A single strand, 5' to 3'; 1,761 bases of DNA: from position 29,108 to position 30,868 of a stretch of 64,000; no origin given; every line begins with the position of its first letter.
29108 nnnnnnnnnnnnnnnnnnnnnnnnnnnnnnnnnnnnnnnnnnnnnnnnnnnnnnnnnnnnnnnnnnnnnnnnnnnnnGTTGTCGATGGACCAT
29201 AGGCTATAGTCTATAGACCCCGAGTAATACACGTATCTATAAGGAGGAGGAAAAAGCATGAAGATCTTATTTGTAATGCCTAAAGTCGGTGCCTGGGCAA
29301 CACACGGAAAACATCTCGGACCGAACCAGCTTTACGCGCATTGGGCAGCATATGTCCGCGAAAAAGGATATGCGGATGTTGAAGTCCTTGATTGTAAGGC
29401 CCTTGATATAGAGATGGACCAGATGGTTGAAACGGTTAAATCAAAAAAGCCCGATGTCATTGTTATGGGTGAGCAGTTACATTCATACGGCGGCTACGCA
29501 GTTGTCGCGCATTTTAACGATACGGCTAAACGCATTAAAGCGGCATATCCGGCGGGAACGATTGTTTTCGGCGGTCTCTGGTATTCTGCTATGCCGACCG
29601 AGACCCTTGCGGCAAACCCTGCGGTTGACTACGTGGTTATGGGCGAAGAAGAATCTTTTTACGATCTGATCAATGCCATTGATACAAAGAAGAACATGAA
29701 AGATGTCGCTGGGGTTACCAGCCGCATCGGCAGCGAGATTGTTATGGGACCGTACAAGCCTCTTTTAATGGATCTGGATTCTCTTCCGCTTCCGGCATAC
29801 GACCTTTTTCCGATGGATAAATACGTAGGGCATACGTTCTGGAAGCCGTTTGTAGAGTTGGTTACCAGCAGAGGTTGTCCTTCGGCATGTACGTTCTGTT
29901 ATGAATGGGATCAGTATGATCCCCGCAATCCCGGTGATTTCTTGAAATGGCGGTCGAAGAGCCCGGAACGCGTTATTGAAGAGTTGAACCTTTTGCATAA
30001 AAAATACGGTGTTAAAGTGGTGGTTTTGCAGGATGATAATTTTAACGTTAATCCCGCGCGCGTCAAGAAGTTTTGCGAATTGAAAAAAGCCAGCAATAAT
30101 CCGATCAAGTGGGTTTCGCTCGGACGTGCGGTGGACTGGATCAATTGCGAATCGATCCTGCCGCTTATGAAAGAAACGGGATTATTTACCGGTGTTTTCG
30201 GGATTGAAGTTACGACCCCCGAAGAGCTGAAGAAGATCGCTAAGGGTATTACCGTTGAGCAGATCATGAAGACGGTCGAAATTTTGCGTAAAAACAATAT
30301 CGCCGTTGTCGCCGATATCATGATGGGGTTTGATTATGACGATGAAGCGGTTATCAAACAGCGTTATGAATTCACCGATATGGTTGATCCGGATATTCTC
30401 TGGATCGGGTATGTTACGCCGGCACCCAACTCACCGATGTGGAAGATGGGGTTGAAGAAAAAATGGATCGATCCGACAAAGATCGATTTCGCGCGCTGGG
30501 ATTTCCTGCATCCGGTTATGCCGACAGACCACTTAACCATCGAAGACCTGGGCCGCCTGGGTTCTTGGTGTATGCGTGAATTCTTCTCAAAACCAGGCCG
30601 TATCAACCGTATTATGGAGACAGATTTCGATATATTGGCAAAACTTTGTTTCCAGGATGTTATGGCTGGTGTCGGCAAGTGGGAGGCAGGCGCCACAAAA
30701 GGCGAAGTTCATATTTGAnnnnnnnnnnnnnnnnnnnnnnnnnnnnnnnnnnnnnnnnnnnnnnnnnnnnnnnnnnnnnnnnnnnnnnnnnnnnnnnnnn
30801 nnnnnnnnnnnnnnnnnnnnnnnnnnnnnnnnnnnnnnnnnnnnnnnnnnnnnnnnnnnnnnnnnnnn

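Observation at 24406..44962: A type II PKS-like biosynthetic gene cluster with a B12-radical SAM enzyme and a built-in 5'-deoxyadenosine salvage module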

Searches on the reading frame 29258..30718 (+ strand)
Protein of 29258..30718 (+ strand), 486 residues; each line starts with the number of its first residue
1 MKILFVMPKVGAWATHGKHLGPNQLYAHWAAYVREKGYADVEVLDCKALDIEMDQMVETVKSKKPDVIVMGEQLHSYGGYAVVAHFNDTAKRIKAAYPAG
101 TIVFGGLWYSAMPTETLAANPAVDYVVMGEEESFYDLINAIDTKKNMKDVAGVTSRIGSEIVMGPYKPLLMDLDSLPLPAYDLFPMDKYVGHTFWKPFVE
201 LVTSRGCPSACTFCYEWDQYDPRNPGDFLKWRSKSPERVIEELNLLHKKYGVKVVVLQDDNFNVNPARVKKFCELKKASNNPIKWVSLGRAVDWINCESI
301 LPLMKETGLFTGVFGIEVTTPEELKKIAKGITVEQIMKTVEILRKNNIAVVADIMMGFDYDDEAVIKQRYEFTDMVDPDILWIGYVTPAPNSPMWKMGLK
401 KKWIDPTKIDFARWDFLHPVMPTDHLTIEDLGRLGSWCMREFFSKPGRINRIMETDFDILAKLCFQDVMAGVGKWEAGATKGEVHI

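Call 3: search_protein_families(library=pfam, proteins=[window:29258-30718:+], max_evalue=0.01)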
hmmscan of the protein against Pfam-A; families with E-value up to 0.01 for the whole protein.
window:29258-30718:+ (486 aa): 2 families
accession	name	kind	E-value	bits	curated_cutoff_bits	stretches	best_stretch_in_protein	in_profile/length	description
PF04055.27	Radical_SAM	-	2.3e-22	80.4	29.5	1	202-364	2-157/166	Radical SAM superfamily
PF02310.24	B12-binding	-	2.1e-12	47.4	32.1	1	30-133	21-115/121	B12 binding domain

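Call 7: search_protein_families(library=ncbifam, proteins=[window:29258-30718:+], max_evalue=0.01)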
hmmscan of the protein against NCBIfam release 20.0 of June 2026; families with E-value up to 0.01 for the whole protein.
window:29258-30718:+ (486 aa): 21 families
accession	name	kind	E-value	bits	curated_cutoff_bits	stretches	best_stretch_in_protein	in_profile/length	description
TIGR02026.1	BchE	equivalog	2.5e-58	198.2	481.35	1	3-431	2-416/497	magnesium-protoporphyrin IX monomethyl ester anaerobic oxidative cyclase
TIGR03471.1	HpnJ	equivalog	3.8e-39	134.9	577.6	1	40-454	46-444/472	hopanoid biosynthesis associated radical SAM protein HpnJ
NF050148.1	rSAM_ApyD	equivalog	9.4e-33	113.5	750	1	88-361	92-351/645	RiPP biosynthesis radical SAM protein ApyD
TIGR04367.1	HpnR_B12_rSAM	equivalog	1.1e-29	103.4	650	1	1-424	1-395/490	hopanoid C-3 methylase HpnR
TIGR04479.1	bcpD_PhpK_rSAM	subfamily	1.2e-27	96.5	600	1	50-396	96-429/504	PhpK family radical SAM P-methyltransferase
NF038361.1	rSAM_Sden_1168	equivalog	6.1e-26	91.1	575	1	2-376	64-451/560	Sden_1168 family B12-binding radical SAM P-methyltransferase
TIGR04385.1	B12_rSAM_cofa1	equivalog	2.6e-25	89.6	450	1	30-374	27-362/438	B12 lower ligand biosynthesis radical SAM protein BzaD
TIGR03975.1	rSAM_ocin_1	subfamily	3.9e-24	85.1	281.85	1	90-363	148-417/606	RiPP maturation radical SAM C-methyltransferase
TIGR04072.2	rSAM_ladder_B12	equivalog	2.1e-22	79.4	360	1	33-368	28-341/443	lipid biosynthesis B12-binding/radical SAM protein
NF033712.0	B12_rSAM_KedN5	subfamily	1.5e-20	73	700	1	39-267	37-256/624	KedN5 family methylcobalamin-dependent radical SAM C-methyltransferase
NF033070.1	rSAM_AprD4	equivalog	1.1e-17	64.1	500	1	165-434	162-423/456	AprD4 family radical SAM diol-dehydratase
TIGR04014.1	B12_SAM_MJ_0865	equivalog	2.5e-16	59.5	360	1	88-397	59-357/434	methyl-coenzyme M reductase glutamine C-methyltransferase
TIGR04013.1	B12_SAM_MJ_1487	hypoth_equivalog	1.3e-14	53.8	251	1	50-214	28-167/382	TIGR04013 family B12-binding domain/radical SAM domain-containing protein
TIGR04295.1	B12_rSAM_oligo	hypoth_equivalog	3.3e-13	49.1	400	1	31-393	33-379/422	TIGR04295 family B12-binding domain-containing radical SAM protein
NF040542.1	rSAM_RCCLKC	equivalog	3.9e-13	49.4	450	1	34-356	24-330/423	arsinothricin biosynthesis radical SAM protein ArsL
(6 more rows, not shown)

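Call 19: find_homologous_proteins(query=window:29258-30718:+)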
Query window:29258-30718:+ (486 aa): 913 proteins with E <= 0.001 among 7861 candidates; the best 120 are listed.
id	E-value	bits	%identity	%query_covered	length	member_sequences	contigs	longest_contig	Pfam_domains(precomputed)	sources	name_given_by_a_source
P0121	0.0e+0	1144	100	100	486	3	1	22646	PF04055.28,PF02310.25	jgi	-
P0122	0.0e+0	1023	87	100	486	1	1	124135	PF04055.28,PF02310.25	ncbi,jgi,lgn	jgi:anaerobic magnesium-protoporphyrin IX monomethyl ester cyclase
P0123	0.0e+0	1014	87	100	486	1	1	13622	PF04055.28,PF02310.25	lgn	-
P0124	1.8e-294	995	84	100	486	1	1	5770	PF04055.28,PF02310.25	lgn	-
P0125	3.3e-294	994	85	100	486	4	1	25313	PF04055.28,PF02310.25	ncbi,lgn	-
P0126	4.6e-294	994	84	100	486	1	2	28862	PF04055.28,PF02310.25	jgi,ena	-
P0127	1.4e-292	989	84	100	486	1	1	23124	PF04055.28,PF02310.25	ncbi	-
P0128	3.6e-292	988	84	100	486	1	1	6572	PF04055.28,PF02310.25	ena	-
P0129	1.9e-291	985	84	100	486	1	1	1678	PF04055.28,PF02310.25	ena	-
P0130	3.7e-291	984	83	100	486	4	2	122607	PF04055.28,PF02310.25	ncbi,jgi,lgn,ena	-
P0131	6.7e-291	983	85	100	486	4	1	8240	PF04055.28,PF02310.25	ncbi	-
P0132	1.1e-290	983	84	100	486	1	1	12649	PF04055.28,PF02310.25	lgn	-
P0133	1.8e-290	982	83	100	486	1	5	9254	PF04055.28,PF02310.25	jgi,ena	-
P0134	4.3e-289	977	82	100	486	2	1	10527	PF04055.28,PF02310.25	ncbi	-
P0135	1.3e-288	976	81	100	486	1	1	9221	PF04055.28,PF02310.25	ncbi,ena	-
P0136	2.2e-288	975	83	100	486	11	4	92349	PF04055.28,PF02310.25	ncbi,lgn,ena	ncbi:MAG: radical SAM protein [Candidatus Omnitrophota bacterium]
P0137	4.6e-288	974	82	100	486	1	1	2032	PF04055.28,PF02310.25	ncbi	-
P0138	1.4e-287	972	82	100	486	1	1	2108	PF04055.28,PF02310.25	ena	-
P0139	1.2e-286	969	83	100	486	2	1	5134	PF04055.28,PF02310.25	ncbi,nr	ncbi:MAG: radical SAM protein [Candidatus Omnitrophica bacterium]|nr:radical SAM protein [Candidatus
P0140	1.6e-286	969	81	100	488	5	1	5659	PF04055.28,PF02310.25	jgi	-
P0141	2.0e-286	969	81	100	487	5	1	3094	PF04055.28,PF02310.25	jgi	-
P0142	2.1e-286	969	82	100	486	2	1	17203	PF04055.28,PF02310.25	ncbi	-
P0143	2.9e-286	968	82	100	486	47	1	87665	PF04055.28,PF02310.25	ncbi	ncbi:MAG: radical SAM protein [Candidatus Omnitrophota bacterium]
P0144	2.9e-285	965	81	100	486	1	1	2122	PF04055.28,PF02310.25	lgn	-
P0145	4.8e-285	964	81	100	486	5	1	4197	PF04055.28,PF02310.25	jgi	-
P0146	1.4e-284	962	80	100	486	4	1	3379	PF04055.28,PF02310.25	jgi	-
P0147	1.8e-284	962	82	100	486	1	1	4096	PF04055.28,PF02310.25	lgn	-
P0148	7.4e-284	960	80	100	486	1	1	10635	PF04055.28,PF02310.25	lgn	-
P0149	1.1e-283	959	81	100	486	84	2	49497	PF04055.28,PF02310.25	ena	-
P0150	5.5e-283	957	81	100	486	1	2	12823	PF04055.28,PF02310.25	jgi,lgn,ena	jgi:radical SAM superfamily enzyme YgiQ (UPF0313 family)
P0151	5.5e-283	957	81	100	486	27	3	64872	PF04055.28,PF02310.25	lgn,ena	-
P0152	1.5e-282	956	81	100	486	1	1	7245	PF04055.28,PF02310.25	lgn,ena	-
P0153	1.9e-282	955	80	100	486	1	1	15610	PF04055.28,PF02310.25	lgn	-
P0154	2.6e-282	955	81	100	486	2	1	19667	PF04055.28,PF02310.25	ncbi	ncbi:MAG: radical SAM protein [Pseudomonadota bacterium]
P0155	8.5e-280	947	80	100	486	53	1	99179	PF04055.28,PF02310.25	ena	-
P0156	2.6e-279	945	79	100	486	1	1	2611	PF04055.28,PF02310.25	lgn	-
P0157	9.0e-279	943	79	100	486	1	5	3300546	PF04055.28,PF02310.25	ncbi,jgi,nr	ncbi:MAG: radical SAM protein [Thermodesulfobacteriota bacterium]|jgi:radical SAM superfamily enzyme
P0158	3.7e-278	941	80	100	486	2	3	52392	PF04055.28,PF02310.25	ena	-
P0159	2.6e-277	939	79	100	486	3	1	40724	PF04055.28,PF02310.25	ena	-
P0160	4.2e-277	938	79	100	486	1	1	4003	PF04055.28,PF02310.25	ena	-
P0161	4.9e-277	938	78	100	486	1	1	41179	PF04055.28,PF02310.25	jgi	-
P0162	3.3e-276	935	78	100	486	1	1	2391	PF04055.28,PF02310.25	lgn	-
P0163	8.1e-276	934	78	100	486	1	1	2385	PF04055.28,PF02310.25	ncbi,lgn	ncbi:MAG: B12-binding domain-containing radical SAM protein [Candidatus Omnitrophota bacterium]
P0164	4.1e-274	928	78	100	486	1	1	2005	PF04055.28,PF02310.25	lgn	-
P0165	5.2e-274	928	78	100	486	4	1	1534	PF04055.28,PF02310.25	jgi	-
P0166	1.2e-273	926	78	100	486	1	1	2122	PF04055.28,PF02310.25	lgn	-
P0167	2.0e-273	926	78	100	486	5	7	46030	PF04055.28,PF02310.25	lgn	-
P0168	1.5e-272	923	77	100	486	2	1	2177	PF04055.28,PF02310.25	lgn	-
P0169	2.5e-272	922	78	100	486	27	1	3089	PF04055.28,PF02310.25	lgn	-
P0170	4.5e-272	921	78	100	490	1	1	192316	PF04055.28,PF02310.25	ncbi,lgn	-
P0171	5.3e-272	921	78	100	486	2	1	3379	PF04055.28,PF02310.25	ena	-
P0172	7.0e-272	921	77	100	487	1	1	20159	PF04055.28,PF02310.25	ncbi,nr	ncbi:MAG: B12-binding domain-containing radical SAM protein [Candidatus Omnitrophica bacterium]|nr:B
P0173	1.5e-271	920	78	100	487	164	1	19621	PF04055.28,PF02310.25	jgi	-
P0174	6.3e-271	917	78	100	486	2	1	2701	PF04055.28,PF02310.25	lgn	-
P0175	1.5e-270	916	77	100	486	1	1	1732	PF04055.28,PF02310.25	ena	-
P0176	1.9e-270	916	78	100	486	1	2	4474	PF04055.28,PF02310.25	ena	-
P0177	2.9e-270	915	76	100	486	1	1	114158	PF04055.28,PF02310.25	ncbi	ncbi:MAG: radical SAM protein [Candidatus Omnitrophota bacterium]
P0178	4.0e-270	915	77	100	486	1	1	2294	PF04055.28,PF02310.25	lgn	-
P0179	6.3e-270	914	78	100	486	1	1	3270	PF04055.28,PF02310.25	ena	-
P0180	6.6e-270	914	78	100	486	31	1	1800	PF04055.28,PF02310.25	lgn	-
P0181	9.4e-270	914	78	100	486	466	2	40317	PF04055.28,PF02310.25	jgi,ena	-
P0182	1.7e-269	913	77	100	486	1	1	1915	PF04055.28,PF02310.25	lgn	-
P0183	2.7e-269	912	77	100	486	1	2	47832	PF04055.28,PF02310.25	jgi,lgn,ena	-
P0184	3.6e-269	912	83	93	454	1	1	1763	PF04055.28,PF02310.25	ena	-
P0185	4.2e-269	911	78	100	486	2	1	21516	PF04055.28,PF02310.25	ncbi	-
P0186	1.0e-268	910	77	100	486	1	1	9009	PF04055.28,PF02310.25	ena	-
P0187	1.2e-268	910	77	100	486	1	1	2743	PF04055.28,PF02310.25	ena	-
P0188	1.8e-268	909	76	100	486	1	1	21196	PF04055.28,PF02310.25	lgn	-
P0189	1.8e-268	909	77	99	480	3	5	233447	PF04055.28,PF02310.25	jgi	-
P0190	2.2e-268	909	76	100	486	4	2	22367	PF04055.28,PF02310.25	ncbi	-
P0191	2.9e-268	909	77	100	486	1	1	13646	PF04055.28,PF02310.25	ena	-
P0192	4.0e-268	908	76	100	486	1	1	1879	PF04055.28,PF02310.25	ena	-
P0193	4.1e-268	908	77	100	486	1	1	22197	PF04055.28,PF02310.25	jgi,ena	-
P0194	4.3e-268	908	77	100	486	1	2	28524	PF04055.28,PF02310.25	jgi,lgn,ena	-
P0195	4.7e-268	908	76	100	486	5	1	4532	PF04055.28,PF02310.25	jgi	-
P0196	5.0e-268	908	77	100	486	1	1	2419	PF04055.28,PF02310.25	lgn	-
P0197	1.2e-267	907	82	93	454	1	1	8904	PF04055.28,PF02310.25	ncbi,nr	ncbi:MAG TPA: radical SAM protein [Candidatus Omnitrophota bacterium]|nr:radical SAM protein [Candid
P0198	1.4e-267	906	76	100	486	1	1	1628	PF04055.28,PF02310.25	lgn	-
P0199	1.6e-267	906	75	100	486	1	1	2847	PF04055.28,PF02310.25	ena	-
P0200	5.2e-267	905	76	100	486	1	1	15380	PF04055.28,PF02310.25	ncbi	-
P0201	9.4e-267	904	78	99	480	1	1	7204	PF04055.28,PF02310.25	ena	-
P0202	1.6e-266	903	75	100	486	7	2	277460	PF04055.28,PF02310.25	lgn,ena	-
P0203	2.0e-266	903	77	100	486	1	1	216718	PF04055.28,PF02310.25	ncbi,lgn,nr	ncbi:MAG: radical SAM protein [Candidatus Omnitrophica bacterium]|nr:radical SAM protein [Candidatus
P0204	2.2e-266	902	77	100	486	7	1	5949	PF04055.28,PF02310.25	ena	-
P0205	4.5e-266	901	76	100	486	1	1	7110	PF04055.28,PF02310.25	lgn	-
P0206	4.5e-266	901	76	100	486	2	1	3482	PF04055.28,PF02310.25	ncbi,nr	ncbi:MAG: B12-binding domain-containing radical SAM protein [Candidatus Omnitrophica bacterium]|nr:B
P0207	6.7e-266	901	75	100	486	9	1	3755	PF04055.28,PF02310.25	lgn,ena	-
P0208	1.1e-265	900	77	100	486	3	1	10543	PF04055.28,PF02310.25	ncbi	-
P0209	1.1e-265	900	75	100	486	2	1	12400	PF04055.28,PF02310.25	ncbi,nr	ncbi:MAG: B12-binding domain-containing radical SAM protein [Candidatus Omnitrophica bacterium]|nr:B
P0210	1.7e-265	900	78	100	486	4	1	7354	PF04055.28,PF02310.25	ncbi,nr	ncbi:MAG: radical SAM protein [Candidatus Omnitrophica bacterium]|nr:radical SAM protein [Candidatus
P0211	9.1e-265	897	75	100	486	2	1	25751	PF04055.28,PF02310.25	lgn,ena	-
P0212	1.2e-264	897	77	100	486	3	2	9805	PF04055.28,PF02310.25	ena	-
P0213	2.1e-264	896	76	100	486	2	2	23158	PF04055.28,PF02310.25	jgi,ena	-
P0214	4.2e-264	895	75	100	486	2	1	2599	PF04055.28,PF02310.25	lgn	-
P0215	4.6e-264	895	76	100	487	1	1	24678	PF04055.28,PF02310.25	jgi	-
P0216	3.2e-263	892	76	100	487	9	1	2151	PF04055.28,PF02310.25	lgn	-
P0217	4.2e-263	892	75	100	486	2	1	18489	PF04055.28,PF02310.25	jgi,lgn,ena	-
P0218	4.5e-263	892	75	100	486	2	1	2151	PF04055.28,PF02310.25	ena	-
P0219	6.2e-263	891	75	100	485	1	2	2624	PF04055.28,PF02310.25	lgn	-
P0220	7.3e-263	891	74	100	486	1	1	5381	PF04055.28,PF02310.25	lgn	-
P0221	7.6e-263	891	76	100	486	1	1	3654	PF04055.28,PF02310.25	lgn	-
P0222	1.1e-262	890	75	100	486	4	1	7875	PF04055.28,PF02310.25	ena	-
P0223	1.4e-262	890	76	100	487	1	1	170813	PF04055.28,PF02310.25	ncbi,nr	ncbi:MAG: radical SAM protein [Candidatus Omnitrophica bacterium]|nr:radical SAM protein [Candidatus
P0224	2.4e-262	889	76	100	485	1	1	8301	PF04055.28,PF02310.25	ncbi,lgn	-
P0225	3.9e-262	888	75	100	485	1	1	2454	PF04055.28,PF02310.25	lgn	-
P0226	7.1e-262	888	76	100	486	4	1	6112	PF04055.28,PF02310.25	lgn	-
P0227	2.1e-261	886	74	100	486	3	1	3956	PF04055.28,PF02310.25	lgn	-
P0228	4.9e-261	885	74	100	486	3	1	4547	PF04055.28,PF02310.25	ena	-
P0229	6.5e-261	884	77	99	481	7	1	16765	PF04055.28,PF02310.25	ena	-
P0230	6.6e-261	884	73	100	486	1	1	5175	PF04055.28,PF02310.25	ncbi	-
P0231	9.9e-261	884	73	100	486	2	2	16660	PF04055.28,PF02310.25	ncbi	-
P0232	4.2e-260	882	74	100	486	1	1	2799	PF04055.28,PF02310.25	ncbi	-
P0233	6.1e-260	881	75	100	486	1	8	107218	PF04055.28,PF02310.25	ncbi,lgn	-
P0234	2.6e-259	879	75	100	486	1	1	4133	PF04055.28,PF02310.25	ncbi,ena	-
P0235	4.2e-258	875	74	100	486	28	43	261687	PF04055.28,PF02310.25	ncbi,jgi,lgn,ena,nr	ncbi:MAG: radical SAM protein [Candidatus Susulua stagnicola]|nr:radical SAM protein [Candidatus Sus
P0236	5.2e-258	875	75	100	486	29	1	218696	PF04055.28,PF02310.25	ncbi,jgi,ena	ncbi:MAG: radical SAM protein [Candidatus Omnitrophota bacterium]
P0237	7.8e-258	874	74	100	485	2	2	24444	PF04055.28,PF02310.25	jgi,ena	-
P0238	1.4e-257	873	76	97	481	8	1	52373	PF04055.28,PF02310.25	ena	-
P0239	1.9e-257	873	75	100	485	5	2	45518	PF04055.28,PF02310.25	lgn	-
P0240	2.7e-257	872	74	100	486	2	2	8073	PF04055.28,PF02310.25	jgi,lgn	-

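Call 22: find_related_loci(query=A1, collection=genome_contigs, flank=10000)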
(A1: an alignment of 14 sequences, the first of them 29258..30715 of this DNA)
Query A1 (486 aa) in genome_contigs; peptide patterns used: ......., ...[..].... (x = any residue, [..] = any of these).
360 stretches matched a pattern; 283 encode a relative of the query (tblastn E <= 1e-3); the best 80 are kept; 80 distinct loci.
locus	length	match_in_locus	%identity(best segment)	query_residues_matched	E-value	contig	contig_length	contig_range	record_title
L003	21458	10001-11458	87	1-486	0e+0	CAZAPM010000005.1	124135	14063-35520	MAG TPA_asm: uncultured Planctomycetales bacterium isolate binchicken_co79_72 genome assembly, contig: NODE_64_length_12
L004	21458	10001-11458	83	1-486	0e+0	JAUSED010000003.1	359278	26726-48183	MAG: Candidatus Omnitrophota bacterium isolate E14_maxbin.165 E14_k141_1203418, whole genome shotgun sequence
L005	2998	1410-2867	83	1-486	0e+0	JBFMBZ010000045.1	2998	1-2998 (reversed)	MAG: Candidatus Omnitrophota bacterium isolate MAG177 MAG177_45, whole genome shotgun sequence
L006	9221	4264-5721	81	1-486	0e+0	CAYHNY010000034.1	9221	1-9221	MAG TPA_asm: uncultured Planctomycetales bacterium isolate ERP119705_co14_517 genome assembly, contig: NODE_11116_length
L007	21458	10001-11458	82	1-486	0e+0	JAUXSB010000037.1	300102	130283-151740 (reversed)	MAG: Candidatus Omnitrophota bacterium isolate C12_metabat.bin.33_sub C12_k141_503534, whole genome shotgun sequence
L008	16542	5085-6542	82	1-486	0e+0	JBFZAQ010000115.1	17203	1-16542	MAG: Candidatus Omnitrophota bacterium isolate PPR_0471 k121_5493165, whole genome shotgun sequence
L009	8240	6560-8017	85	1-486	0e+0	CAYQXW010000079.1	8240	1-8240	MAG TPA_asm: uncultured Planctomycetales bacterium isolate SRP220891_co4_133 genome assembly, contig: NODE_15547_length_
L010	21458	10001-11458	82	1-486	0e+0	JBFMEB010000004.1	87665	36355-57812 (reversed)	MAG: Candidatus Omnitrophota bacterium isolate MAG234 MAG234_4, whole genome shotgun sequence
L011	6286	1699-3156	82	1-486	0e+0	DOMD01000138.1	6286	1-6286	MAG TPA_asm: Candidatus Omnitrophota bacterium isolate UBA12090 contig_41730, whole genome shotgun sequence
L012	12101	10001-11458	81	1-486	0e+0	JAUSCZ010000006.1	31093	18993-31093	MAG: Candidatus Omnitrophota bacterium isolate E14_concoct.bin.43 E14_k141_1649402, whole genome shotgun sequence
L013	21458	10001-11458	81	1-486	0e+0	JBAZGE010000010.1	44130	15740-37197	MAG: Candidatus Omnitrophota bacterium isolate SO_2017_LW3_37 NODE_1904_length_44130_cov_2.430380_LW162_2017, whole geno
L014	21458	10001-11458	81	1-486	0e+0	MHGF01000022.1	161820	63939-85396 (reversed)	MAG: Omnitrophica WOR_2 bacterium GWF2_43_52 gwf2_scaffold_302, whole genome shotgun sequence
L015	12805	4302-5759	80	1-486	0e+0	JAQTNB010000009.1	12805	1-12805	MAG: Candidatus Omnitrophota bacterium isolate STA_54 NODE_9728_length_12805_cov_2.228743_Sandtown_A, whole genome shotg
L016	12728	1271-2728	81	1-486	0e+0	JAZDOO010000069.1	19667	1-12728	MAG: Pseudomonadota bacterium isolate MEGAHIT-group-0.780 k141_19217252, whole genome shotgun sequence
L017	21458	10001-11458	81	1-486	0e+0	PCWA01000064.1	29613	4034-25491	MAG: Candidatus Omnitrophica bacterium CG11_big_fil_rev_8_21_14_0_20_42_13 CG11_8_21_14_0.20_scaffold_2053_c, whole geno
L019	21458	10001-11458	80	1-486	0e+0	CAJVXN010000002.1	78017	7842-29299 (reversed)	TPA_asm: uncultured bacterium isolate DRR093005_bin.42_MetaBAT_v2.12.1_MAG genome assembly, contig: NODE_108_length_7801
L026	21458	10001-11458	82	1-486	0e+0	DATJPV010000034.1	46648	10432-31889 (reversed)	MAG TPA_asm: Patescibacteria group bacterium isolate SMAG_U14922 k141_861645, whole genome shotgun sequence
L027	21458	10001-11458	80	1-486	0e+0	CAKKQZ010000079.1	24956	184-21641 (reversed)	Omnitrophica bacterium GWA2_41_15 isolate Hainich-H51-bin231-1 genome assembly, contig: H51-bin231_1_Hain_H51_02um_R1_72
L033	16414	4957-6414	79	1-486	0e+0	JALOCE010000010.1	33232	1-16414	MAG: Candidatus Omnitrophota bacterium isolate SO_2017_LW4 bin 43 scaffold_2933_c1_LW137-91_2017, whole genome shotgun s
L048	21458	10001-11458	78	1-486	0e+0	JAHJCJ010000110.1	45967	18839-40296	MAG: Candidatus Omnitrophota bacterium isolate Modern_marine.mb.300 Modern_marine.mb.300_k141_2385818, whole genome shot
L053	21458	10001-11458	78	1-486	0e+0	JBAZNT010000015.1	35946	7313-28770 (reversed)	MAG: Candidatus Omnitrophota bacterium isolate SO_2017_LW4_77 scaffold_2663_c1_LW137-91_2017, whole genome shotgun seque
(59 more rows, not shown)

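Call 28: search_solved_structures(query=window:29258-30718:+, max_evalue=0.01)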
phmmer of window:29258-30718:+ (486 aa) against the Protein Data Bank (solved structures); distinct sequences matched with E-value up to 0.01: 4.
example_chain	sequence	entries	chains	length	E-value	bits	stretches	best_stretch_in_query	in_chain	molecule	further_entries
6fd2_B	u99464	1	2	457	2.9e-14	55.8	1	166-436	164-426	Putative apramycin biosynthetic oxidoreductase 4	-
7kdx_A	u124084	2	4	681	4.8e-08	35.3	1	89-267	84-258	Methyltransferase TokK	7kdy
9ccb_A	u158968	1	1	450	6.6e-07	31.5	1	198-394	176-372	Radical SAM core domain-containing protein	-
9n1b_A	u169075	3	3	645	9.4e-05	24.4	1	121-352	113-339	Radical SAM protein | Radical SAM enzyme CysS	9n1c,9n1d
